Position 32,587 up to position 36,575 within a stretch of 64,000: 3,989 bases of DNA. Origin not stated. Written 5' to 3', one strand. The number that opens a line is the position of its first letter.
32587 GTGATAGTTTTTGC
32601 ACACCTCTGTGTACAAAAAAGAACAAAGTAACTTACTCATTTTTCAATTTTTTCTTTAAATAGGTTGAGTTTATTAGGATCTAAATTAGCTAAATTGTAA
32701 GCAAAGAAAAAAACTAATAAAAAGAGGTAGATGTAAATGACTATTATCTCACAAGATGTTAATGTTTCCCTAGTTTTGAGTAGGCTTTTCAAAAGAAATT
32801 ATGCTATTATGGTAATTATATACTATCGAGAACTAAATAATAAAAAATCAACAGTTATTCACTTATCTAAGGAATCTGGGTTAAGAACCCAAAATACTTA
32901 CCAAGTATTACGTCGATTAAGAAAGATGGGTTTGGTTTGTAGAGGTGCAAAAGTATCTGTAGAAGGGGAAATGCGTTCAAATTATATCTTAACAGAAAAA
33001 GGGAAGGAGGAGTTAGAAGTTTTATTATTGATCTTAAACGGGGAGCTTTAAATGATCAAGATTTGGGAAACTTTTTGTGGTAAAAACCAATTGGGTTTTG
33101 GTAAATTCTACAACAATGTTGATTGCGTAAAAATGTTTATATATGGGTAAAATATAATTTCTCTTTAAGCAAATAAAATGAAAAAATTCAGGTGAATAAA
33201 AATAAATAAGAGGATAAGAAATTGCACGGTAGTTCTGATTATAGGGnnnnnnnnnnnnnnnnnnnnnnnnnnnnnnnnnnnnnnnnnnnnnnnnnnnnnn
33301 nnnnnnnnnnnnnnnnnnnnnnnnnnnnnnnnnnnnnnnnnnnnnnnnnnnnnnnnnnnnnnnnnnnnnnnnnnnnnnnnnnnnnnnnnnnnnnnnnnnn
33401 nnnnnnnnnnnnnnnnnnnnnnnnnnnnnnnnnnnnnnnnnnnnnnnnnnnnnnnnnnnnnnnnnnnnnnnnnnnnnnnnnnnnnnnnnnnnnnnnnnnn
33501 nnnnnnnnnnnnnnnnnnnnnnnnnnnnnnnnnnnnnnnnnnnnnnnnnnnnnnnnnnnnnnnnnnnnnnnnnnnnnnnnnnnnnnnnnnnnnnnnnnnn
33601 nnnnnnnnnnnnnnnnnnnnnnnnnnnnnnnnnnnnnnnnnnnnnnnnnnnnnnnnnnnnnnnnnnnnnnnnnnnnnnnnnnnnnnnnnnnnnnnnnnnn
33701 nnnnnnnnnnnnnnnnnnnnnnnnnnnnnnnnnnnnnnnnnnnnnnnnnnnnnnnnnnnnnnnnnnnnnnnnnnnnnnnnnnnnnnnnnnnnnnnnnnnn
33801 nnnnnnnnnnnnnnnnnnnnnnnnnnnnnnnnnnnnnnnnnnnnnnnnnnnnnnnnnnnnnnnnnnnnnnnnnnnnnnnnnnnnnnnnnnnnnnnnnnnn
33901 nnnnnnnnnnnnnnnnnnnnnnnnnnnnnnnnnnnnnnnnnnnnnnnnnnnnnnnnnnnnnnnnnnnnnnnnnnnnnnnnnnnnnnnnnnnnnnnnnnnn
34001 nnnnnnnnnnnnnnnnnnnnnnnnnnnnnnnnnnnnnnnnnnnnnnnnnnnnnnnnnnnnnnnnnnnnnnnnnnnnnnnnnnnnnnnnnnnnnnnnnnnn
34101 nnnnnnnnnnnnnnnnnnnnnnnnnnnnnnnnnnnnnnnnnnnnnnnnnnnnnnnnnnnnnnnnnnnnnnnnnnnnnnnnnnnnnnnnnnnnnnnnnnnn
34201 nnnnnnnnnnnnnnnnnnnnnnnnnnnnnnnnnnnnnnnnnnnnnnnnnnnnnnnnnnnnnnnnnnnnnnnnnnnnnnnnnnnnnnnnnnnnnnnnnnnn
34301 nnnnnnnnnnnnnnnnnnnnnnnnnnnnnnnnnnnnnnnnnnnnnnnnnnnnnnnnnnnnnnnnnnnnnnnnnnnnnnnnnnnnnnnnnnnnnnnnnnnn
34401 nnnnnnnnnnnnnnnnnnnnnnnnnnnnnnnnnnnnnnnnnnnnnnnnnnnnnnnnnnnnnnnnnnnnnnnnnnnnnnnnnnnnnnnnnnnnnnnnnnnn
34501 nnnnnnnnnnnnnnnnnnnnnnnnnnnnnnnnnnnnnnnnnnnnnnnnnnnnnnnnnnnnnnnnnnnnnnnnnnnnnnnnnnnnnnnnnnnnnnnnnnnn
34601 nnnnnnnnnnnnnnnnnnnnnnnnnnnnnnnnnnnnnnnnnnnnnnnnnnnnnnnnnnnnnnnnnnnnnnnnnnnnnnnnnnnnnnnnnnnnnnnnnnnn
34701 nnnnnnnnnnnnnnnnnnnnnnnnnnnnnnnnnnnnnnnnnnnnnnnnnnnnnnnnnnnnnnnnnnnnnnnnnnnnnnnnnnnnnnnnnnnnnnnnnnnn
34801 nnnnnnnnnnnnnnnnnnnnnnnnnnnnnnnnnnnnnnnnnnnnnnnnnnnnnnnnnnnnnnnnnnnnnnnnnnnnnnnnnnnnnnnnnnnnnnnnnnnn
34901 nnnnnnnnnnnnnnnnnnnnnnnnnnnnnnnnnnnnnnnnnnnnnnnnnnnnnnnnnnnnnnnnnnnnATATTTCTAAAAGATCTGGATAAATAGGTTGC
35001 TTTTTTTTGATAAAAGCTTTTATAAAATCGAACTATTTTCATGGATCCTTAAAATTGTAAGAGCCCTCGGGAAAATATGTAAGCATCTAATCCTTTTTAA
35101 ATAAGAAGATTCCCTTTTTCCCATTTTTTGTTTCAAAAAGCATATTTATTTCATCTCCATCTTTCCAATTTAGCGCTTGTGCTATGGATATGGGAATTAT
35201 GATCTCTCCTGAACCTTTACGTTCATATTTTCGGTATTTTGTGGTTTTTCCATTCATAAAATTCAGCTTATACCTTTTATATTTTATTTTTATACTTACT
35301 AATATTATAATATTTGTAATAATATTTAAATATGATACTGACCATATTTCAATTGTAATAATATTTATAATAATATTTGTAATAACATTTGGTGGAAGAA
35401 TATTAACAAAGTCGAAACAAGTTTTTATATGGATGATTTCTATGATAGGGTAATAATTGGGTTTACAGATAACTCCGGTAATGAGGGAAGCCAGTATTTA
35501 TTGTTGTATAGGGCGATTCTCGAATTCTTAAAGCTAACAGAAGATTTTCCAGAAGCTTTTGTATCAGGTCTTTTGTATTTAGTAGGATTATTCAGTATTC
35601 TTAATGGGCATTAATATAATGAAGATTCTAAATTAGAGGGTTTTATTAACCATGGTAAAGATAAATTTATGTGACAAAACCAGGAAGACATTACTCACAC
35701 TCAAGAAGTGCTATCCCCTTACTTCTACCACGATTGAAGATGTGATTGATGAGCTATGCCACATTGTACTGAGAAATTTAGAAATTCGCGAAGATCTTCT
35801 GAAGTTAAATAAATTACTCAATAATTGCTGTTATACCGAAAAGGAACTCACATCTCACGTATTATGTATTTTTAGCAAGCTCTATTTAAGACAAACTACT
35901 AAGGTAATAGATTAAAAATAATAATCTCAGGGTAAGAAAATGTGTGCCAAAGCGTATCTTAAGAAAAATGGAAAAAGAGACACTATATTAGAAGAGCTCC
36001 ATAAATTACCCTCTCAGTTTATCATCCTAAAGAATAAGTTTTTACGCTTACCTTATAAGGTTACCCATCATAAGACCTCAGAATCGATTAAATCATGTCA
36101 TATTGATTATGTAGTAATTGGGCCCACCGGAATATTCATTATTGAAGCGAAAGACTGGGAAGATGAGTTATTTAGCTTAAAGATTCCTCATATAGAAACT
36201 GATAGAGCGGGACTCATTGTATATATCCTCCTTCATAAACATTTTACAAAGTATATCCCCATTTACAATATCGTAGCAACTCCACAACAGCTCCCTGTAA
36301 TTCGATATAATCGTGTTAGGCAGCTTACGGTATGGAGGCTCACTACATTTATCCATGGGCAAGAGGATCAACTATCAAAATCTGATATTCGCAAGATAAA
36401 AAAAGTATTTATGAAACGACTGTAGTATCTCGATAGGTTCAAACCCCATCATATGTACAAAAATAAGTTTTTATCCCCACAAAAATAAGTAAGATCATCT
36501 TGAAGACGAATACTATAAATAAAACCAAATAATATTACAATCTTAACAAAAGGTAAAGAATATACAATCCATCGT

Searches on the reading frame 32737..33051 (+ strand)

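Call 15: search_protein_families(library=pfam, proteins=[window:32737-33051:+], max_evalue=0.01)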
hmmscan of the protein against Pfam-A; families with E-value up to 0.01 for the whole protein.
window:32737-33051:+ (104 aa): 3 families
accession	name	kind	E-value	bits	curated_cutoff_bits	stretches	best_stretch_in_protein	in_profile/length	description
PF03551.20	PadR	-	1e-06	29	27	1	53-94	33-74/75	Transcriptional regulator PadR-like family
PF01978.25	TrmB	-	1.5e-05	25.2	25.6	1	33-68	18-53/68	Sugar-specific transcriptional regulator TrmB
PF12802.13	MarR_2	-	0.0063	17.1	27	0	34-69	17-52/61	MarR family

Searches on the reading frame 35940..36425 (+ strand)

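Call 13: search_protein_families(library=pfam, proteins=[window:35940-36425:+], max_evalue=0.01)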
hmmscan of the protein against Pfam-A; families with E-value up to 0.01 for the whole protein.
window:35940-36425:+ (161 aa): 1 family
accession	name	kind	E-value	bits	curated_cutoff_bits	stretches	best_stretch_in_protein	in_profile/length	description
PF08378.17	NERD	-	5.7e-07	30.5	22.1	1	17-78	10-62/111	Nuclease-related domain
